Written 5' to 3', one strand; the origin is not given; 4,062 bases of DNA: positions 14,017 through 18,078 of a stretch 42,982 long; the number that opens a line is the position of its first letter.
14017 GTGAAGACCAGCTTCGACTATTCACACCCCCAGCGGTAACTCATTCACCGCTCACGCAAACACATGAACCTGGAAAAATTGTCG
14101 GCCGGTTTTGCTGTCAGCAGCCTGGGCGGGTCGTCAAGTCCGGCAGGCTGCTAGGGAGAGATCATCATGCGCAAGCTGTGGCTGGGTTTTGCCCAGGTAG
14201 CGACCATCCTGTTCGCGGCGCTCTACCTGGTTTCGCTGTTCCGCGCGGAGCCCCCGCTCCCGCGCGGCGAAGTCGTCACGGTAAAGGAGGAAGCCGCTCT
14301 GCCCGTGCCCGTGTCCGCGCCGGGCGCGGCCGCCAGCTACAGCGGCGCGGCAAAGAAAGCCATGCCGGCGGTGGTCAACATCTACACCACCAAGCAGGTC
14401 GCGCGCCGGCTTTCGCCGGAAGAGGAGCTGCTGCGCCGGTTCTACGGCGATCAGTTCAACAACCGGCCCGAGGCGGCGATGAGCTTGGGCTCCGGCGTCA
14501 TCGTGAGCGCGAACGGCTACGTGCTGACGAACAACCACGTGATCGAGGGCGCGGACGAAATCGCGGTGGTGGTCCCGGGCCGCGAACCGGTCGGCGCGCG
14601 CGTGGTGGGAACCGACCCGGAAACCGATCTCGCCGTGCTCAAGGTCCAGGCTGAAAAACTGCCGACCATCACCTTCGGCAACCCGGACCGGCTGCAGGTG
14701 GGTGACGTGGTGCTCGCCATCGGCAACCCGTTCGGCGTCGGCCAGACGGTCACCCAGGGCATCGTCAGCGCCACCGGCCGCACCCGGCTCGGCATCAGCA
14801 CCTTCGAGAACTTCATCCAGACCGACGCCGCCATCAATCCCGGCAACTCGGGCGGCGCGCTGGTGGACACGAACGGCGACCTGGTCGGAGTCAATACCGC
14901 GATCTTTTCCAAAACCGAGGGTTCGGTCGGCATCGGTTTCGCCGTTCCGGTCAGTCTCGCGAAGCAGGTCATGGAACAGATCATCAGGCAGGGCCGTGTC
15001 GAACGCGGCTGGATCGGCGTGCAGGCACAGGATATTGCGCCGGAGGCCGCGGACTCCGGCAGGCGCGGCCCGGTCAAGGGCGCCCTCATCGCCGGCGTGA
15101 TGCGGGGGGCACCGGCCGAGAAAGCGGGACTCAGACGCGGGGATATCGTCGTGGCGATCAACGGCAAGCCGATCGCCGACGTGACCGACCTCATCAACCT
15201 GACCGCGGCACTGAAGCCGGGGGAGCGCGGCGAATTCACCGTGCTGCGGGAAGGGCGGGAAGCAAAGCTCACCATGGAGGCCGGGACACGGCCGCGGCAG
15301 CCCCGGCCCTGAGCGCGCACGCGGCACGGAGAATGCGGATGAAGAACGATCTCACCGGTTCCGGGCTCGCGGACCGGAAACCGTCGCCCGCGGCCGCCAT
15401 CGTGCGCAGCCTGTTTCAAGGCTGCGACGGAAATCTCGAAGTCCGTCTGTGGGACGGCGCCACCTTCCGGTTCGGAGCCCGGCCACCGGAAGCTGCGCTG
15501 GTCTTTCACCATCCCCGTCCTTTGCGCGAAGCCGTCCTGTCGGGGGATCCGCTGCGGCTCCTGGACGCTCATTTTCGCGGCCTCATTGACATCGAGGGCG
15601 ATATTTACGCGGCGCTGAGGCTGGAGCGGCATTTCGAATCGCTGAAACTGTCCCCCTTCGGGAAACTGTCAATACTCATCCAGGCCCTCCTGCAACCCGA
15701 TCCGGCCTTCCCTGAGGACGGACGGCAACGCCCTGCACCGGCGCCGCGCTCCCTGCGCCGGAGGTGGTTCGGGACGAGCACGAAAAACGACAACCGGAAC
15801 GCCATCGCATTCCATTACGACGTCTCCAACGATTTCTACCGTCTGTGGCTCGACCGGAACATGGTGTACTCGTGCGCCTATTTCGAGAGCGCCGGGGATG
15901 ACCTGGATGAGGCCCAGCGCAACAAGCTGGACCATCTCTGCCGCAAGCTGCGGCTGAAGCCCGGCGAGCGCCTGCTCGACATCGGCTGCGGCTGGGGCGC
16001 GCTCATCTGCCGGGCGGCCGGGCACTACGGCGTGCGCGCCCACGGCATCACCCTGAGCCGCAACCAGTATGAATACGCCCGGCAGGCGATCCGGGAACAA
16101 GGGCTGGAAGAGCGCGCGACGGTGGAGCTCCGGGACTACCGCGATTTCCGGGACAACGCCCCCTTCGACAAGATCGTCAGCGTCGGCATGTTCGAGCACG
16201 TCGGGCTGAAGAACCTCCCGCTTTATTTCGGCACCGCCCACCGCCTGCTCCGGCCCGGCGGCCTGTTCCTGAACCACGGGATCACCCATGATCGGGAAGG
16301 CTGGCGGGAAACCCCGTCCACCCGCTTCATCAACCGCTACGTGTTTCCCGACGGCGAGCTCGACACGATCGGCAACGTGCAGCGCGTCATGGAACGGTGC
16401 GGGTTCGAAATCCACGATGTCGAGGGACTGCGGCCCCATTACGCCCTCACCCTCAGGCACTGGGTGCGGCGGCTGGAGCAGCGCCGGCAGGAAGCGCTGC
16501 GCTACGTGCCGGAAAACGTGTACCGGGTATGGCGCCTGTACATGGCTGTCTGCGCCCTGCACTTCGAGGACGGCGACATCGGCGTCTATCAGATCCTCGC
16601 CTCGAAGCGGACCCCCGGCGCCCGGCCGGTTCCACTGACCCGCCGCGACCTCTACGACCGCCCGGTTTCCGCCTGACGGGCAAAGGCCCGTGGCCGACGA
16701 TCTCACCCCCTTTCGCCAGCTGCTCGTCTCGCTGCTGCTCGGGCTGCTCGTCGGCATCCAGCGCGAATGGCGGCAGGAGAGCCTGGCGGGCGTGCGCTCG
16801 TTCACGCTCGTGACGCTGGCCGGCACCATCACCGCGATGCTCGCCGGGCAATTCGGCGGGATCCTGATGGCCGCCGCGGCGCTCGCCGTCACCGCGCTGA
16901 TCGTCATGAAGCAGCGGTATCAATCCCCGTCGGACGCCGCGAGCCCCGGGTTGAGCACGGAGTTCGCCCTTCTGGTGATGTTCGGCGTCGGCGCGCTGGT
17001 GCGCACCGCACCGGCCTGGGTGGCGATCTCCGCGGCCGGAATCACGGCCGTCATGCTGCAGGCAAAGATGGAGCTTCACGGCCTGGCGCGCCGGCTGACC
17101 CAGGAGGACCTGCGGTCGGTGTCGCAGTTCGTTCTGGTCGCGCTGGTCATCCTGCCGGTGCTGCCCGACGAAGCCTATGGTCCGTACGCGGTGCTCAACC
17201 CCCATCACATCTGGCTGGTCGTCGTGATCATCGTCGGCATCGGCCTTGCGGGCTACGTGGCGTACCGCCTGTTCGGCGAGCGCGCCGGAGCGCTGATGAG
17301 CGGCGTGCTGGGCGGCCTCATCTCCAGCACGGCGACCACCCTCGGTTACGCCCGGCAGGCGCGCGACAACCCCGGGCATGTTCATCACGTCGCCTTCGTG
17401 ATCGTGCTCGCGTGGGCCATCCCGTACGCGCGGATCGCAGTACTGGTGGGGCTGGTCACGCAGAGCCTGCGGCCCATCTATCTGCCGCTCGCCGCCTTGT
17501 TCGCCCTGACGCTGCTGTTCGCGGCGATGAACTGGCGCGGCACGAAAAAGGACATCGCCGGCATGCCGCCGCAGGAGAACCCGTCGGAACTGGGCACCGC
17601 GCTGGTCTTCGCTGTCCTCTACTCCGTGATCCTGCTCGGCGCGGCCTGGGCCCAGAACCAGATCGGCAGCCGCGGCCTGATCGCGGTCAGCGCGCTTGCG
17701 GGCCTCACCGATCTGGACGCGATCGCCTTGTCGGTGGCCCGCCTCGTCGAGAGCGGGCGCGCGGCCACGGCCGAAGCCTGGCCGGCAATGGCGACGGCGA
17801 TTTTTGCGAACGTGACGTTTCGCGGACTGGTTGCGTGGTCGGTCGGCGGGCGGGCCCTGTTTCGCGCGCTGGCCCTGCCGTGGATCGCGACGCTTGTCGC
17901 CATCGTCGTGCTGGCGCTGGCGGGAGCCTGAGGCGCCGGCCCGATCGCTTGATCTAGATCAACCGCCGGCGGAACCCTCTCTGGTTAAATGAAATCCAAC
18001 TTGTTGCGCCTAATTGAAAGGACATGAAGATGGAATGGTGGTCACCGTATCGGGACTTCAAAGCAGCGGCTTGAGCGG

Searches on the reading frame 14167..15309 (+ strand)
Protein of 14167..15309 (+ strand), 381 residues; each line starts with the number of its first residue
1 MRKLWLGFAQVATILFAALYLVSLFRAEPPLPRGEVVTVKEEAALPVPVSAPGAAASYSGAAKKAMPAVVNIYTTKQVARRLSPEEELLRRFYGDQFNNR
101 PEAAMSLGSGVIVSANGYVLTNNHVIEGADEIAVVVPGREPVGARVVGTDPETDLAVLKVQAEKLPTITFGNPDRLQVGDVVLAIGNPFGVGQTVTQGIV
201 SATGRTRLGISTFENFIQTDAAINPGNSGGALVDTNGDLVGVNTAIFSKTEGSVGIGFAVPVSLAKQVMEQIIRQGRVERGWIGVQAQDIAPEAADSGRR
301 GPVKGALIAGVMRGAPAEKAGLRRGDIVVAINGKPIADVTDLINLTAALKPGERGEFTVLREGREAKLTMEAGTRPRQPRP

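Call 14: search_protein_families(library=pfam, proteins=[window:14167-15309:+], max_evalue=0.001)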
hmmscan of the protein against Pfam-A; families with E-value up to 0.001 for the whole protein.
window:14167-15309:+ (381 aa): 6 families
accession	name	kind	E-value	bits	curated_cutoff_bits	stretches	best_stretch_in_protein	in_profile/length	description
PF13365.12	Trypsin_2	-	9.4e-34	117.6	27.6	1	108-242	1-144/144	Trypsin-like peptidase domain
PF00089.32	Trypsin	-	1.6e-20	74.3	20.6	1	104-266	17-217/220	Trypsin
PF13180.12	PDZ_2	-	9.8e-15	55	27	1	282-369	2-77/80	PDZ domain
PF17820.7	PDZ_6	-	7.2e-14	51.7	27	1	308-353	2-46/54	PDZ domain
PF00595.29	PDZ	-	2.6e-11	44.2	23.2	1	276-342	6-63/81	PDZ domain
PF10459.15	Peptidase_S46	-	0.00068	18.9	22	0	107-126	48-67/698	Peptidase S46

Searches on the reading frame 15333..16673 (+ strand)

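Call 14: search_protein_families(library=pfam, proteins=[window:15333-16673:+], max_evalue=0.001)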
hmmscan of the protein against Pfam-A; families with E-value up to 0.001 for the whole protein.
window:15333-16673:+ (447 aa): 10 families
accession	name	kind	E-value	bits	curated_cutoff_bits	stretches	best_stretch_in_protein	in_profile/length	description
PF02353.26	CMAS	-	8.2e-103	343.9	27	1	151-421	3-273/273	Mycolic acid cyclopropane synthetase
PF13649.12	Methyltransf_25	-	1.8e-15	57.8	27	1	215-310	2-97/97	Methyltransferase domain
PF08241.18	Methyltransf_11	-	2.3e-13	51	21.2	1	215-313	1-94/95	Methyltransferase domain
PF08242.18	Methyltransf_12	-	5.5e-13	49.9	30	1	215-312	1-98/98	Methyltransferase domain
PF13489.12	Methyltransf_23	-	1.9e-11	44.4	27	1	196-360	6-161/164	Methyltransferase domain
PF13847.12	Methyltransf_31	-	2e-11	44.2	27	1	209-314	2-109/145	Methyltransferase domain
PF25371.1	DUF7884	-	2.9e-05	24.6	27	1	32-92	11-72/90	Domain of unknown function (DUF7884)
PF01135.25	PCMT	-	4.7e-05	23.7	20.3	1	203-282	66-147/210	Protein-L-isoaspartate(D-aspartate) O-methyltransferase (PCMT)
PF05175.20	MTS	-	0.00024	21.2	23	1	199-284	24-105/170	Methyltransferase small domain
PF07021.18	MetW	-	0.00066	19.8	21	0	207-245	10-48/193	Methionine biosynthesis protein MetW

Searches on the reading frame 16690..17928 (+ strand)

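Call 14: search_protein_families(library=pfam, proteins=[window:16690-17928:+], max_evalue=0.001)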
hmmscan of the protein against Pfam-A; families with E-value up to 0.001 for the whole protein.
window:16690-17928:+ (413 aa): 2 families
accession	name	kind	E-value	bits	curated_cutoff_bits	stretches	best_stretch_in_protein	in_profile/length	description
PF13194.11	DUF4010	-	1.6e-54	185.2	30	1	179-386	1-210/210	Domain of unknown function (DUF4010)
PF02308.21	MgtC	-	4.1e-15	56.6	31.4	1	11-130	1-119/121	MgtC family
